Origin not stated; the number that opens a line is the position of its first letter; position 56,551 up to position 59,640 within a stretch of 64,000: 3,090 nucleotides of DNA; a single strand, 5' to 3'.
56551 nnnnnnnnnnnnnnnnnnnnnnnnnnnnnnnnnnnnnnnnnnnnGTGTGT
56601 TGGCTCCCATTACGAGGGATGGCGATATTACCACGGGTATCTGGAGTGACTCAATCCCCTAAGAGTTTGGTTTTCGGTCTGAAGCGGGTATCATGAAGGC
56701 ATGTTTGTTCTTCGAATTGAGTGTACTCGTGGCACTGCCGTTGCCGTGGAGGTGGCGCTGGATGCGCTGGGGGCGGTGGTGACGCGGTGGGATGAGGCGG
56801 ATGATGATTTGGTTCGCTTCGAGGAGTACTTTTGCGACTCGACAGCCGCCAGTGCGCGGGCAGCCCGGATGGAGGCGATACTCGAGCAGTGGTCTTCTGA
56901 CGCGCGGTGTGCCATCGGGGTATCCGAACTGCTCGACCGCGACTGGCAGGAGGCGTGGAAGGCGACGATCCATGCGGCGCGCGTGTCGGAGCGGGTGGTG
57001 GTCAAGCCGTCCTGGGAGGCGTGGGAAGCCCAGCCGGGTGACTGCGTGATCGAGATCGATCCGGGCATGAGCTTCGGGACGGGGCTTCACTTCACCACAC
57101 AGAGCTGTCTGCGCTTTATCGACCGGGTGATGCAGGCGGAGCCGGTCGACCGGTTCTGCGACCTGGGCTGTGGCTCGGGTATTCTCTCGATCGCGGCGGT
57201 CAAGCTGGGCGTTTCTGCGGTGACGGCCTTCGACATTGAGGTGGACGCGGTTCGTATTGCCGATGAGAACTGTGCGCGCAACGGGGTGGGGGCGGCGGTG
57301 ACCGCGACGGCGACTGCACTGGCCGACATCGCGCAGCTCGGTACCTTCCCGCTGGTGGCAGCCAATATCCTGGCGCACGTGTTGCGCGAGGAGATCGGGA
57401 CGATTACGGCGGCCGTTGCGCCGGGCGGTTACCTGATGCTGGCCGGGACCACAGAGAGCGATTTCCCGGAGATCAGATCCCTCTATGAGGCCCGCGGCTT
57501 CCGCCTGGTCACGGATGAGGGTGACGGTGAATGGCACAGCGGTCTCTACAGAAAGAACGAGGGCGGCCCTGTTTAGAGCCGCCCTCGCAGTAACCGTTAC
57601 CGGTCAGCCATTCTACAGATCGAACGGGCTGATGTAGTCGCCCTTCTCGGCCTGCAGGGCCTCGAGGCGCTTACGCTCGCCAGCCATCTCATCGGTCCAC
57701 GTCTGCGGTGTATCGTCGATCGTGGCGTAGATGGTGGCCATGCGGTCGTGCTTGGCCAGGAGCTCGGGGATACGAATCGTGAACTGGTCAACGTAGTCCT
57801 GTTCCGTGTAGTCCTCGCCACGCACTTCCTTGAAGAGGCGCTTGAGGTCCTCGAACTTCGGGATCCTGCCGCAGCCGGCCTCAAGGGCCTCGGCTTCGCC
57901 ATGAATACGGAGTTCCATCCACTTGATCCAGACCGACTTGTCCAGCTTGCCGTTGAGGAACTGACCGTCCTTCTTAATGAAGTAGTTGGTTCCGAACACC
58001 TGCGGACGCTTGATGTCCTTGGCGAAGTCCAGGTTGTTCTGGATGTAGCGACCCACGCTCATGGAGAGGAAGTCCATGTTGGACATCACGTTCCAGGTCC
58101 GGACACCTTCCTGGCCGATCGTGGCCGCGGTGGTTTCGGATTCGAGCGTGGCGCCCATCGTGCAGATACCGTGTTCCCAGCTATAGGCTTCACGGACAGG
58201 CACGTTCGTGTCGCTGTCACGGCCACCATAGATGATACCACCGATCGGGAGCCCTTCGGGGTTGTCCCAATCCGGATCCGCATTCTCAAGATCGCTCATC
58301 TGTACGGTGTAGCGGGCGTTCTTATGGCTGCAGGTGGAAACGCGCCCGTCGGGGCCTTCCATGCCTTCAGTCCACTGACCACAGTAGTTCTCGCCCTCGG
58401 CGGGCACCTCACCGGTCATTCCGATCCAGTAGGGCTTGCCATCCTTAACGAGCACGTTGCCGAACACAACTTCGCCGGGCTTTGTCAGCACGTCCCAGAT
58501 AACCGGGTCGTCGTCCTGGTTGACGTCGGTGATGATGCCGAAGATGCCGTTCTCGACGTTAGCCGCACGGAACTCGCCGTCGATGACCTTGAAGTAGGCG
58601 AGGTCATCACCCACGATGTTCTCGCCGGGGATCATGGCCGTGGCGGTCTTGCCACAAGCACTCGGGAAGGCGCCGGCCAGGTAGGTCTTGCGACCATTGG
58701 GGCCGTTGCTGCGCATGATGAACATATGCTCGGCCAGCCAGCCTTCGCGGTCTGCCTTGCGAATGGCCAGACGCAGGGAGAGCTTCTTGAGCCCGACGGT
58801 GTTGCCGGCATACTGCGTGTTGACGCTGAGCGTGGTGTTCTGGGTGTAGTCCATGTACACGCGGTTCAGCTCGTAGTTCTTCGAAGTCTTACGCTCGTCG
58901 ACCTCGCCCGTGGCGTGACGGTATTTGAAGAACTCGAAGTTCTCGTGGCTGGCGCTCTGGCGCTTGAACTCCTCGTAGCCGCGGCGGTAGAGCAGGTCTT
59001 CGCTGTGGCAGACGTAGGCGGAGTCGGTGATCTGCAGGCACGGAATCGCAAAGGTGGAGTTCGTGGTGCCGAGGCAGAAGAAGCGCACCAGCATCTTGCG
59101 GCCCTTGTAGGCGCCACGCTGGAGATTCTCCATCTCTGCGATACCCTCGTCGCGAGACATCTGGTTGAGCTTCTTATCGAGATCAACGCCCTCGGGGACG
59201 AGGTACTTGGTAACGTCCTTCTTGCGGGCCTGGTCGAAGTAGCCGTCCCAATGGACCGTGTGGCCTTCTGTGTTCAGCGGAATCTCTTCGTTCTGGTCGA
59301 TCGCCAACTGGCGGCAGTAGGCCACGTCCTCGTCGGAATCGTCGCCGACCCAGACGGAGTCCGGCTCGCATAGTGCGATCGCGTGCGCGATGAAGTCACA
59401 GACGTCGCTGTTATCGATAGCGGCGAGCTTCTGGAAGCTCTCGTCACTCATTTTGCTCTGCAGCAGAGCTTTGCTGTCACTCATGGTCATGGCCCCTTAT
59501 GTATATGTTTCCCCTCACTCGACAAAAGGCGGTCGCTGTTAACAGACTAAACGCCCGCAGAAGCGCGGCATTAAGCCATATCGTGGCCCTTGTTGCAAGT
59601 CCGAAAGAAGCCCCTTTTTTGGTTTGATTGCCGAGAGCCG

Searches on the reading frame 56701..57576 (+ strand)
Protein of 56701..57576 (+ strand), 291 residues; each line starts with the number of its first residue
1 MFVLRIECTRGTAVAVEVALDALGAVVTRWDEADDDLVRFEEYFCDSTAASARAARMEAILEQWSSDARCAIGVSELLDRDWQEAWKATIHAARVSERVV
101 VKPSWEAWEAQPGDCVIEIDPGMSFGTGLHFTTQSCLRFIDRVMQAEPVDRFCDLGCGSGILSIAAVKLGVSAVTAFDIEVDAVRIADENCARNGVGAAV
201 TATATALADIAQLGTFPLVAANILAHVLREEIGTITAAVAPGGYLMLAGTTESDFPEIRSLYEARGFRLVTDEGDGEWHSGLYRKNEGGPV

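Call 8: search_protein_families(library=pfam, proteins=[window:56701-57576:+], max_evalue=0.001)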
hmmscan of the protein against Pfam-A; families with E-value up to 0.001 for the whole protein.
window:56701-57576:+ (291 aa): 7 families
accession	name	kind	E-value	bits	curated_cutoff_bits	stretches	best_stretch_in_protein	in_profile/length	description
PF06325.19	PrmA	-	1e-57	196.3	22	1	36-280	54-290/296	Ribosomal protein L11 methyltransferase (PrmA)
PF05175.20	MTS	-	9.6e-08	32.3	23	1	143-207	26-90/170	Methyltransferase small domain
PF13649.12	Methyltransf_25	-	1.2e-07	32.7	27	1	153-243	2-97/97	Methyltransferase domain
PF13847.12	Methyltransf_31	-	3.3e-07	30.5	27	1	151-224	6-84/145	Methyltransferase domain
PF13489.12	Methyltransf_23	-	4.3e-07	30.2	27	1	130-259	3-127/164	Methyltransferase domain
PF08242.18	Methyltransf_12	-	5.3e-06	27.5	30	1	154-245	2-98/98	Methyltransferase domain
PF08241.18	Methyltransf_11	-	3e-05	25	21.2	1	154-246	2-94/95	Methyltransferase domain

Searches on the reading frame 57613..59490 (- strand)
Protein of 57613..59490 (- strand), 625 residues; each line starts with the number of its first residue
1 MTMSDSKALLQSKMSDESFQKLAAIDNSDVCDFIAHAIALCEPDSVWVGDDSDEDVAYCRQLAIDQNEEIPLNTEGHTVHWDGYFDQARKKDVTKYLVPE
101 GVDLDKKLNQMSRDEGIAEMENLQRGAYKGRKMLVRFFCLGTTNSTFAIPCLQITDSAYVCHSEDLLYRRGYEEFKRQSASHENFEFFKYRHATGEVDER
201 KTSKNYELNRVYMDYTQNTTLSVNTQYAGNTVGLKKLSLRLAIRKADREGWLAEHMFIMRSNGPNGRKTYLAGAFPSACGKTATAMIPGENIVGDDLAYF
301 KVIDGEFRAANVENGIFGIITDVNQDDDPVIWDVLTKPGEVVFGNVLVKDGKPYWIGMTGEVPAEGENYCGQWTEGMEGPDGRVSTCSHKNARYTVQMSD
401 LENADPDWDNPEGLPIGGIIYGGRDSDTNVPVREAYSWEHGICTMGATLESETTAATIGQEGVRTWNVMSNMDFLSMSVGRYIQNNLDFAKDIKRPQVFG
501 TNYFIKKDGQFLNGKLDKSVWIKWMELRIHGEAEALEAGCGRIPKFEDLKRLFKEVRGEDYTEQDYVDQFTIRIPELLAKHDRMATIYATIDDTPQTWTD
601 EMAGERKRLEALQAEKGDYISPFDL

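Call 8: search_protein_families(library=pfam, proteins=[window:57613-59490:-], max_evalue=0.001)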
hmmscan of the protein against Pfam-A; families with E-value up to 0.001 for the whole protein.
window:57613-59490:- (625 aa): 3 families
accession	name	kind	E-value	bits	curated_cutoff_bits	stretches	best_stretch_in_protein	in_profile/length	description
PF00821.23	PEPCK_GTP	-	9.6e-102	340.8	23.8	1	251-607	1-356/357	Phosphoenolpyruvate carboxykinase C-terminal P-loop domain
PF17297.7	PEPCK_N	-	3.4e-54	184.2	23.8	1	32-246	1-217/218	Phosphoenolpyruvate carboxykinase N-terminal domain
PF01293.25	PEPCK_ATP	-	2.4e-05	23.7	26.5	1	124-350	78-286/465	Phosphoenolpyruvate carboxykinase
